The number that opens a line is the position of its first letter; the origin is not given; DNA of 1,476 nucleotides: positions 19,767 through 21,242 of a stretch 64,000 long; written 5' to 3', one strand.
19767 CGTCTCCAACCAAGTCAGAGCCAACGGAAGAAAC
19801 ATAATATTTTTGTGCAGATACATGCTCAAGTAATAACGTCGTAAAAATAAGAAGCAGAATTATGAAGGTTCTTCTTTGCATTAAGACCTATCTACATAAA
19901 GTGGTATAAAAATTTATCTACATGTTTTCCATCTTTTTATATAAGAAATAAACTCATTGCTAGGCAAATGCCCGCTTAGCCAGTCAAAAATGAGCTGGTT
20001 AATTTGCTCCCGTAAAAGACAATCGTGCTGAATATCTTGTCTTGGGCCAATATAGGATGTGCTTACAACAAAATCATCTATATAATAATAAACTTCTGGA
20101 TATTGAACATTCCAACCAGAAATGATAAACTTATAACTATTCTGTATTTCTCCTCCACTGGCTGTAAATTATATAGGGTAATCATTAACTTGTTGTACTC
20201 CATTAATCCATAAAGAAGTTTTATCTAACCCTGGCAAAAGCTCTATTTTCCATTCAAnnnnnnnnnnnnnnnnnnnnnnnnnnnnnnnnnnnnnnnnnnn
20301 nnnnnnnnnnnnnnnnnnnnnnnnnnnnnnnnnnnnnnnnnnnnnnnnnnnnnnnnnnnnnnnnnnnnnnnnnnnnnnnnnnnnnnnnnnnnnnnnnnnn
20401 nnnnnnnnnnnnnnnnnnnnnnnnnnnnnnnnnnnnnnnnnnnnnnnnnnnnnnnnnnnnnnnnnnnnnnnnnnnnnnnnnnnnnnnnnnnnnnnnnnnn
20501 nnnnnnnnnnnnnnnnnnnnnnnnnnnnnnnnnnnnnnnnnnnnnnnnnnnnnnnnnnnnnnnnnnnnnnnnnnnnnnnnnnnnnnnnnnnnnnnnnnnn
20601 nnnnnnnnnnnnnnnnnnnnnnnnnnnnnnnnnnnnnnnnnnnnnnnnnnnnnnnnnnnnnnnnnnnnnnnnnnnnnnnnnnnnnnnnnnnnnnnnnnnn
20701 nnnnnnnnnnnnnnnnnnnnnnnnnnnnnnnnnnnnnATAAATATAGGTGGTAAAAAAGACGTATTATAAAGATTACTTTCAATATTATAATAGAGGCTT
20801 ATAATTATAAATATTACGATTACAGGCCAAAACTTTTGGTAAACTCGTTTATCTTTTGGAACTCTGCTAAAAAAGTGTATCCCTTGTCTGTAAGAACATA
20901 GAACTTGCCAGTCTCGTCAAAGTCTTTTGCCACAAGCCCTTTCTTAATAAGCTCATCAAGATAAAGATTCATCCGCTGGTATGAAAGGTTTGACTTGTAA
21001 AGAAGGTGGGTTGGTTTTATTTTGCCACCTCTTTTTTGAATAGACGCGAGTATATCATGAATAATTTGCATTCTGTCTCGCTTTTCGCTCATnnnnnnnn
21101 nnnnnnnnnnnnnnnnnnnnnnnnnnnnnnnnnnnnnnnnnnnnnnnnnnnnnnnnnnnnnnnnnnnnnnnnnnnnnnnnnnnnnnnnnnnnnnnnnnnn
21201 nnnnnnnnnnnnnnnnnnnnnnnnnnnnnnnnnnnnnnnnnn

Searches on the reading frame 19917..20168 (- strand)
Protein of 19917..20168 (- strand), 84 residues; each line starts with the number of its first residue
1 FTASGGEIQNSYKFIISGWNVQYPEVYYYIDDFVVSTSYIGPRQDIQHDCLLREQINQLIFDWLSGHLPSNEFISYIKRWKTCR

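Call 56: search_protein_families(library=pfam, proteins=[window:19917-20168:-], max_evalue=0.01)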
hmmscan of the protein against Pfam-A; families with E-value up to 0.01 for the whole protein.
seq(84 aa): 0 families

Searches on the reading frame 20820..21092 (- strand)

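Call 56: search_protein_families(library=pfam, proteins=[window:20820-21092:-], max_evalue=0.01)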
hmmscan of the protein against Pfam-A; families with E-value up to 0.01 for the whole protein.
window:20820-21092:- (90 aa): 3 families
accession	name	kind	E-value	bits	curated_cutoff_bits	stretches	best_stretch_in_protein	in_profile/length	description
PF14947.12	HTH_45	-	4.2e-21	75.2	25.5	1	4-85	1-76/77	Winged helix-turn-helix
PF14277.12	DUF4364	-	4.3e-05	23.8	26.9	1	32-80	27-75/162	Domain of unknown function (DUF4364)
PF12802.13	MarR_2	-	0.0031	18.1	27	1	12-60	8-56/61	MarR family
